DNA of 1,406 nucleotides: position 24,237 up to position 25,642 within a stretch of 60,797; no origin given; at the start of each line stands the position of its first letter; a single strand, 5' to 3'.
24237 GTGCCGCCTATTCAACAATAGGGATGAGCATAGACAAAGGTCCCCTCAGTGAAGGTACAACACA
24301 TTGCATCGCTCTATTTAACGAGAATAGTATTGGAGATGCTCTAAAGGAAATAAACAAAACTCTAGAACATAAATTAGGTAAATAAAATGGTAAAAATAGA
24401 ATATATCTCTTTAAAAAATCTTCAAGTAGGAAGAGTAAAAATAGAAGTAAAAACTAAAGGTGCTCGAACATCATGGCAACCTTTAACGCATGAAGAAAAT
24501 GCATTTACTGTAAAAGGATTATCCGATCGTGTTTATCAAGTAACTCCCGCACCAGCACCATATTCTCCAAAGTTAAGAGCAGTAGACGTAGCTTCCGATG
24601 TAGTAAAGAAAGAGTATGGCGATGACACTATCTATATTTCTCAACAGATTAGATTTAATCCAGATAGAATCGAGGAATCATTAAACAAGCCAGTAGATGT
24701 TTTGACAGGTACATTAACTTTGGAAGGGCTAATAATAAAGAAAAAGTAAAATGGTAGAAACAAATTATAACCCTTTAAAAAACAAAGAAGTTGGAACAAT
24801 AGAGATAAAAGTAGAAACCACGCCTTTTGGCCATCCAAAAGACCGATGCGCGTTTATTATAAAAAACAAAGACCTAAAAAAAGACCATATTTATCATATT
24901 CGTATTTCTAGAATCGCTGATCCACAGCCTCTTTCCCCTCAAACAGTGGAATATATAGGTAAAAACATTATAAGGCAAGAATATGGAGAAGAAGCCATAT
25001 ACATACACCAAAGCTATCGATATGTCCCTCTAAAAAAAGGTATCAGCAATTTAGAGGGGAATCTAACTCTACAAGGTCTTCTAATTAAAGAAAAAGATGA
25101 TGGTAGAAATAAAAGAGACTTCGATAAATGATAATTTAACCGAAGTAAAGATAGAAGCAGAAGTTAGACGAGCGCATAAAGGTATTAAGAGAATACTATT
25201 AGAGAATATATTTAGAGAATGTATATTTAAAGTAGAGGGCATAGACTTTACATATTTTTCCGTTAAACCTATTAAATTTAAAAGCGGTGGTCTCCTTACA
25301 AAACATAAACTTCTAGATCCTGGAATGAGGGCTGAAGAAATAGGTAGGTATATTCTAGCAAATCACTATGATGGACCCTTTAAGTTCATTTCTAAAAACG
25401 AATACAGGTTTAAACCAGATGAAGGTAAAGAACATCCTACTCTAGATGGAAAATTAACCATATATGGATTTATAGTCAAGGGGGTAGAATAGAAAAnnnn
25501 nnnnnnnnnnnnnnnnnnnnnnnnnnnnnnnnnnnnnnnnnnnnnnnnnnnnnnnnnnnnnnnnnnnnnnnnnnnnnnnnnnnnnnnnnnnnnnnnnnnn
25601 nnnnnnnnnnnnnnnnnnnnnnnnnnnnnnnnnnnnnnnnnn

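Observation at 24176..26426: Seven-gene operon of small proteins containing two unrelated families, each triplicated in tandem (A-A-A-B-B-B)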

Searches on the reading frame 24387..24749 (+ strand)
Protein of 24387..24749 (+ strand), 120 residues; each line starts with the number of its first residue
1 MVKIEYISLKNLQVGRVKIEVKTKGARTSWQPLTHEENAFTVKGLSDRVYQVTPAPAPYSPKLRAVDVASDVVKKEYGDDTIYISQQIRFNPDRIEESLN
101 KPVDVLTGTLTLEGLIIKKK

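Call 3: search_protein_families(library=pfam, max_evalue=1, proteins=[window:24387-24749:+])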
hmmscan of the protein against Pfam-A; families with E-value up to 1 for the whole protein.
window:24387-24749:+ (120 aa): 0 families

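Call 4: search_protein_families(library=ncbifam, max_evalue=1, proteins=[window:24387-24749:+])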
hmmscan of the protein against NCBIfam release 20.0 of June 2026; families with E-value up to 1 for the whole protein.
window:24387-24749:+ (120 aa): 0 families

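Call 12: find_homologous_proteins(query=A1, max_evalue=0.01)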
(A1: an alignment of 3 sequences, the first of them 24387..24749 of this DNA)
Query A1 (3 sequences) (120 aa, profile of the alignment): 4 proteins with E <= 0.01 among 371 candidates.
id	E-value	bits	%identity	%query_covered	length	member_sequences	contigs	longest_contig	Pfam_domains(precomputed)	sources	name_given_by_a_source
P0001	7.3e-50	186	26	98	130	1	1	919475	-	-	-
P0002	8.3e-48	180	33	100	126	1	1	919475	-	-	-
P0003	7.4e-46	173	100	100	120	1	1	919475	-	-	-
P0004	1.4e-40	156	84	100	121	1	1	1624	-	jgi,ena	-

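Call 14: search_protein_families(library=phrogs, max_evalue=1, proteins=[window:24387-24749:+])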
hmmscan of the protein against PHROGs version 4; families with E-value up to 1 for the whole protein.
window:24387-24749:+ (120 aa): 2 families
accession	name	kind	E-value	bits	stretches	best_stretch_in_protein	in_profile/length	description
phrog_379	-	DNA, RNA and nucleotide metabolism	0.23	12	1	17-37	77-97/138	DNA binding protein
phrog_22922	-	unknown function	0.26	12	1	9-38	112-141/177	-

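Call 15: search_protein_families(library=padloc, max_evalue=1, proteins=[window:24387-24749:+])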
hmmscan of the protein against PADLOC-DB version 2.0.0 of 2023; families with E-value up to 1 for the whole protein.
window:24387-24749:+ (120 aa): 0 families

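Call 16: find_encoding_contigs(protein=P0004, flank=5000)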
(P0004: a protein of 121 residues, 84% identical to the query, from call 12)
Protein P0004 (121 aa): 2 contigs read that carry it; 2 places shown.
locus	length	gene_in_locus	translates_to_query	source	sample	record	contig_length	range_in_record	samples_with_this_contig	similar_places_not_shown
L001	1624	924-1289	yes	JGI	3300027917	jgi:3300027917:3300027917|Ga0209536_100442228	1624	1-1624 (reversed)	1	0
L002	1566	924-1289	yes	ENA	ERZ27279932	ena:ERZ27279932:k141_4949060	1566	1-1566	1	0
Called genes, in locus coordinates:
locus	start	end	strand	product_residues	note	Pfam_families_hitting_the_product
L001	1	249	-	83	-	?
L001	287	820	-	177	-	PF13404:HTH_AsnC-type, PF13412:HTH_24, PF01037:AsnC_trans_reg (weak)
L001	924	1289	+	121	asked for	-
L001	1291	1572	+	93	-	-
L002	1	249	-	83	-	?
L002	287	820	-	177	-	PF13404:HTH_AsnC-type, PF13412:HTH_24, PF01037:AsnC_trans_reg (weak)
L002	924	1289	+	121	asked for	-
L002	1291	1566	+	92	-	?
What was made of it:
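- On Lrp/AsnC-controlled divergent operon: The same arrangement is seen in the relative (call 16).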

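Call 29: search_protein_representatives(alignment_id=A1)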
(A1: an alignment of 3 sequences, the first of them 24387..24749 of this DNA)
Query: 3 sequences, 126 profile positions. Proteins with E-value up to 0.001 (for the whole library): 5; up to 1e-10: 4; up to 1e-30: 3. The best 5 are listed.
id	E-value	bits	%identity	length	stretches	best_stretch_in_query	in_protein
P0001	2.3e-50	186.3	-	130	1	1-126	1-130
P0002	2.6e-48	179.7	-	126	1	1-126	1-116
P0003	2.3e-46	173.4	-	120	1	1-125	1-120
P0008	3.3e-24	101.8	-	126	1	3-124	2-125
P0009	3.1e-07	46.9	-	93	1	1-91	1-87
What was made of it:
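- Core translation factors would not be confined to two organisms (call 29).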

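Call 31: find_encoding_contigs(protein=P0008, flank=10000)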
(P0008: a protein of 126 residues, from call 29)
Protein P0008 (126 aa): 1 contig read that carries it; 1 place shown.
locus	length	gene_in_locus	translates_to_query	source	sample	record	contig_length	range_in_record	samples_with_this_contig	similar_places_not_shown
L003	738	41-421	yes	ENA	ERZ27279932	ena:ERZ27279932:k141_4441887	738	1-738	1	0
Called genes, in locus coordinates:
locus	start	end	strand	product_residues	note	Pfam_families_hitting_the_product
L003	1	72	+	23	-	?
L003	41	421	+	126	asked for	-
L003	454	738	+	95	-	?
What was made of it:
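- No capsid, terminase or integrase gene lies nearby, and synteny with housekeeping genes is kept in the relative (calls 16, 31).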

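Call 44: find_related_loci(query=A1, collection=genome_contigs, flank=10000)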
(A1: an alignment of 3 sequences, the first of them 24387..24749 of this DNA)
Query A1 (120 aa) in genome_contigs; peptide patterns used: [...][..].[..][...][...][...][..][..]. (x = any residue, [..] = any of these).
18 stretches matched a pattern, but none encodes a relative of the query by tblastn (E <= 1e-3).

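Call 46: predict_structure(alignment_id=A5)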
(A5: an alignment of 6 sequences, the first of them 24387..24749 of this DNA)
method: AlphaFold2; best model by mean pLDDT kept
length: 120 residues; sequences in the alignment: 6
mean_pLDDT: 62.1   pTM: 0.56
mean pLDDT of the five models: 62.1, 61.7, 58.2, 53.6, 52.7
residues with pLDDT >= 90: 0; 70-90: 43; 50-70: 54; < 50: 23
segments of 3 or more residues with pLDDT < 50: 1-3, 29-37, 54-61
pLDDT, mean of each block of 10 residues (from residue 1): 47 73 57 45 56 47 65 79 77 60 63 77
secondary structure, 60 per line:
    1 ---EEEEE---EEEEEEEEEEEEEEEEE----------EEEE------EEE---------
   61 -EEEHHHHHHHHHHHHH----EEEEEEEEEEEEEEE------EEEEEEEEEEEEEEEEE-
elements in order: E4-8 E12-28 E39-42 E49-51 E62-64 H65-77 E82-96 E103-119
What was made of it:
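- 24387..24749 (+): A1, family-A paralog (120 aa), the most conserved member. AF2 model is beta-rich with one helix, pLDDT 62, pTM 0.56 (call 46).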

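Call 50: find_related_loci(query=A1, collection=metagenome_contigs, flank=10000)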
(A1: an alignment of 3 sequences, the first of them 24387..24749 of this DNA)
Query A1 (120 aa) in metagenome_contigs; peptide patterns used: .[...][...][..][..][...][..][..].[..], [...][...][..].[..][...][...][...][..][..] (x = any residue, [..] = any of these).
370 stretches matched a pattern; 1 encode a relative of the query (tblastn E <= 1e-3); 1 distinct loci.
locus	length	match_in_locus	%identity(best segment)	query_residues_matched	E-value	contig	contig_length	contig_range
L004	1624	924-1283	84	1-120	1e-71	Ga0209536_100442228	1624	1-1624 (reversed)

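Call 51: fold_search(model_id=the predicted structure, library=pdb)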
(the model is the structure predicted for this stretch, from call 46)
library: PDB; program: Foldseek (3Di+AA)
matches with E <= 10: 1141; with E <= 0.001: 0
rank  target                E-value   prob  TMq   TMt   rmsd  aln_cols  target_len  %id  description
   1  8fvh_M                2.1e-02  0.25  0.22  0.17  12.6       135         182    8  Pseudomonas phage E217 neck (portal, head-to-tail connector, collar and gateway proteins) (released 2023-07-26)
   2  9b42_G                4.9e-02  0.15  0.18  0.13  13.5       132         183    8  Pseudomonas phage Pa193 neck and extended tail (collar, gateway, tail tube, and sheath proteins) (released 2024-10-16)
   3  3fzb_F                7.8e-02  0.25  0.22  0.21  12.4       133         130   12  Crystal structure of the tail terminator protein from phage lambda (gpU-WT) (released 2009-05-26)
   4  3fz2_C                9.8e-02  0.23  0.22  0.21  12.4       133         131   11  Crystal structure of the tail terminator protein from phage lambda (gpU-D74A) (released 2009-05-26)
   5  6m8s_P                1.2e-01  0.21  0.25  0.28  11.3       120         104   12  Crystal structure of the KCTD12 H1 domain in complex with Gbeta1gamma2 subunits (released 2019-02-27)
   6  3fzb_I                1.3e-01  0.63  0.31  0.29   9.7       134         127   12  Crystal structure of the tail terminator protein from phage lambda (gpU-WT) (released 2009-05-26)
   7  8v3t_L                1.5e-01  0.14  0.21  0.18  12.2       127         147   14  CryoEM Structure of Diffocin - precontracted - Collar (released 2024-08-28)
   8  6z1p_Bj               1.8e-01  0.15  0.24  0.20  13.1       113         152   11  Structure of the mitochondrial ribosome from Tetrahymena thermophila (released 2020-06-24)
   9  6m8s_M                1.9e-01  0.15  0.23  0.25  11.6       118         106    9  Crystal structure of the KCTD12 H1 domain in complex with Gbeta1gamma2 subunits (released 2019-02-27)
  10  8iyd_K                2.0e-01  0.38  0.29  0.27  10.2       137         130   13  Tail cap of phage lambda tail (released 2023-10-18)
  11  4ajv                  2.2e-01  0.08  0.15  0.13  15.9       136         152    9  Structure of mouse ZP-C domain of TGF-Beta-Receptor-3 (released 2013-02-27)
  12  3fzb_J                2.3e-01  0.18  0.22  0.21  12.0       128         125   10  Crystal structure of the tail terminator protein from phage lambda (gpU-WT) (released 2009-05-26)
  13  4acv_A                2.3e-01  0.16  0.22  0.22  10.8       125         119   10  Listeria monocytogenes Antigen B (released 2013-01-09)
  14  8bz4_B                2.3e-01  0.08  0.17  0.05  15.9       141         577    9  Crystal structure of the apo form of the L. monocytogenes RmlT (released 2023-12-27)
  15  8bz7_E                2.9e-01  0.06  0.16  0.05  16.1       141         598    8  Crystal structure of the L. monocytogenes RmlT in complex with TDP-rhamnose (released 2023-12-27)
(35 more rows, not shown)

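Call 53: search_solved_structures(query=A5, max_evalue=10)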
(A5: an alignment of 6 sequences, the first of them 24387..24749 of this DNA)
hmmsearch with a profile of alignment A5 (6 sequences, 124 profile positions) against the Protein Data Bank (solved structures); distinct sequences matched with E-value up to 10: 2.
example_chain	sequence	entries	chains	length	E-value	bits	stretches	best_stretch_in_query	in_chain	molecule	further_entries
7o9v_A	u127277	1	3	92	0.22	15.1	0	40-76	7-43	General control transcription factor GCN4,hypothetical protein OMM_04225 residues 244-274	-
8esq_X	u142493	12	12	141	2.2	11.8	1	34-64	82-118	60S ribosomal protein L25-A | Large ribosomal subunit protein uL23A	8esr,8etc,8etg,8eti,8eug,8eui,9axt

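Call 59: find_related_loci(query=A1, collection=viral_contigs, flank=5000)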
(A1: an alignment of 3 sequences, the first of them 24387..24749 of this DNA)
Query A1 (120 aa) in viral_contigs; peptide patterns used: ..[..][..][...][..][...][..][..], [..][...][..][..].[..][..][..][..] (x = any residue, [..] = any of these).
125 stretches matched a pattern, but none encodes a relative of the query by tblastn (E <= 1e-3).

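Call 64: fold_search(model_id=the predicted structure, library=viral)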
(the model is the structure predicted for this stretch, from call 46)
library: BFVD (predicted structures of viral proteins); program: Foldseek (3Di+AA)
matches with E <= 10: 1153; with E <= 0.001: 0
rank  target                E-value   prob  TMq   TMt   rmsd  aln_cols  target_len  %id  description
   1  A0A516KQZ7            1.8e-02  0.75  0.29  0.24  10.9       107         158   13  Uncharacterized protein [Microbacterium phage McGalleon]
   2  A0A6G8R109            2.3e-02  0.72  0.30  0.21  10.1       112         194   10  (no name in the UniProt tables at hand)
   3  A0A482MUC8            2.4e-02  0.21  0.23  0.22  13.5       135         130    8  Uncharacterized protein [Escherichia phage vB_EcoM_WFH]
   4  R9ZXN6                2.6e-02  0.84  0.31  0.27  11.4       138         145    9  Uncharacterized protein [Cellulophaga phage phi12:1]
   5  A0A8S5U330            2.9e-02  0.91  0.34  0.28   8.6       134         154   12  PORTAL PROTEIN, 15 PROTEIN, HEAD PROTEIN, VIRAL INFECTION, TAILED.2A [Siphoviridae sp. ctFbM77]
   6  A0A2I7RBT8            2.9e-02  0.90  0.34  0.32   6.4       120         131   12  (no name in the UniProt tables at hand)
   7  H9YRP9                3.1e-02  0.30  0.23  0.18  11.9       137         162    9  (no name in the UniProt tables at hand)
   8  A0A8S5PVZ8            3.4e-02  0.96  0.38  0.31   7.6       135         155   10  Uncharacterized protein [Myoviridae sp. ctQve5]
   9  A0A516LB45            3.4e-02  0.57  0.27  0.24  10.2       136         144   12  (no name in the UniProt tables at hand)
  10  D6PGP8                4.1e-02  0.28  0.19  0.22  10.4       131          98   10  (no name in the UniProt tables at hand)
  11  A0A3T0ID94            4.9e-02  0.69  0.31  0.28   9.9       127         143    8  (no name in the UniProt tables at hand)
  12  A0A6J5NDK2            5.4e-02  0.25  0.22  0.20   9.9       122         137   11  Tail completion protein [uncultured Caudovirales phage]
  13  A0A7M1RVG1            6.5e-02  0.63  0.30  0.36   7.8       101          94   12  Uncharacterized protein [uncultured phage cr118_1]
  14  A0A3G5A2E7            6.8e-02  0.25  0.19  0.18  11.6       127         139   10  Uncharacterized protein [Harvfovirus sp.]
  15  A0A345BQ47            7.2e-02  0.87  0.37  0.33   7.7       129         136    7  (no name in the UniProt tables at hand)
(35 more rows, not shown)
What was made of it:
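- On Phage tail terminator / tail tube-like fold (gpU, gpV): The model pLDDT is 62, so the test is weak (calls 46, 51, 64).
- Closest known: Phage tail terminator / tail-completion proteins. Same: They recur as the top, though insignificant, Foldseek hits for the A1 model (calls 51, 64).
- In BFVD the probability reaches 0.96 (calls 51, 64). All structural hits are insignificant: E >= 0.018 and TM <= 0.38, on models of pLDDT about 60 (calls 46, 51, 64).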

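Call 73: find_encoding_contigs(protein=window:24387-24749:+, flank=2000, max_places=5)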
Protein window:24387-24749:+ (120 aa): no gene with exactly this product is on record in the collection.
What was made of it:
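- Tried and rejected: An exact-protein look-up found nothing on record (call 73).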

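Call 86: search_protein_families(library=pfam, alignment_id=A5, max_evalue=10)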
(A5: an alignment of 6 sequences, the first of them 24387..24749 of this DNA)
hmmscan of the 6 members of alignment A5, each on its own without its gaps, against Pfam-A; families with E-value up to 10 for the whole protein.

A. member 1, window:24387-24749:+ (120 aa): 0 families

B. families by the number of members that match (of 6 scanned): 1 family
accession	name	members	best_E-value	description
PF19603.4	DUF6108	1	0.18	Family of unknown function (DUF6108)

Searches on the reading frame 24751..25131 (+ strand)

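Call 3: search_protein_families(library=pfam, max_evalue=1, proteins=[window:24751-25131:+])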
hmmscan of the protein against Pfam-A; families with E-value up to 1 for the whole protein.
window:24751-25131:+ (126 aa): 1 family
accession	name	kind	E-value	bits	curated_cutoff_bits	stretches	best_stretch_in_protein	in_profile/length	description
PF19603.4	DUF6108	-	0.18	12.2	23.9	1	25-74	22-71/138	Family of unknown function (DUF6108)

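Call 4: search_protein_families(library=ncbifam, max_evalue=1, proteins=[window:24751-25131:+])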
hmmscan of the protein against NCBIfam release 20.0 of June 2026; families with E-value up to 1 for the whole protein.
window:24751-25131:+ (126 aa): 1 family
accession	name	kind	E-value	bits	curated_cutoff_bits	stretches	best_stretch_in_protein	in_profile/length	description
NF005446.0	PRK07035.1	equivalog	0.26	10.5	373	1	12-62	177-228/255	SDR family oxidoreductase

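Call 14: search_protein_families(library=phrogs, max_evalue=1, proteins=[window:24751-25131:+])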
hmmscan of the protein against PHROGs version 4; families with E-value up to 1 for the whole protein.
window:24751-25131:+ (126 aa): 0 families

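Call 15: search_protein_families(library=padloc, max_evalue=1, proteins=[window:24751-25131:+])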
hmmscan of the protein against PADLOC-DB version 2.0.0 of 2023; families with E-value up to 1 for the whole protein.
window:24751-25131:+ (126 aa): 0 families

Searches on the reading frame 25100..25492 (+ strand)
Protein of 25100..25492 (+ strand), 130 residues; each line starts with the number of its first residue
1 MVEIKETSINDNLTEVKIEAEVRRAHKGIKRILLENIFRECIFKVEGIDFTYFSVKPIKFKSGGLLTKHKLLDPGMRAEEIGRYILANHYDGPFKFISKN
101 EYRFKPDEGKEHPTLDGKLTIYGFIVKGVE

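Call 3: search_protein_families(library=pfam, max_evalue=1, proteins=[window:25100-25492:+])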
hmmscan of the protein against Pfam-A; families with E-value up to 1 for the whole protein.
window:25100-25492:+ (130 aa): 0 families

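Call 4: search_protein_families(library=ncbifam, max_evalue=1, proteins=[window:25100-25492:+])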
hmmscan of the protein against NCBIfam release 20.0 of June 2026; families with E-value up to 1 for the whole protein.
window:25100-25492:+ (130 aa): 0 families

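Call 14: search_protein_families(library=phrogs, max_evalue=1, proteins=[window:25100-25492:+])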
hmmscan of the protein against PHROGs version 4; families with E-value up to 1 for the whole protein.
window:25100-25492:+ (130 aa): 1 family
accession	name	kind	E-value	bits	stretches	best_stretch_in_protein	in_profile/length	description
phrog_13215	-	unknown function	0.26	12.3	0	12-36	29-53/60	-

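Call 15: search_protein_families(library=padloc, max_evalue=1, proteins=[window:25100-25492:+])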
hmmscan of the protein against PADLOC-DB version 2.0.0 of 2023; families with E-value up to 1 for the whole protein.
window:25100-25492:+ (130 aa): 0 families
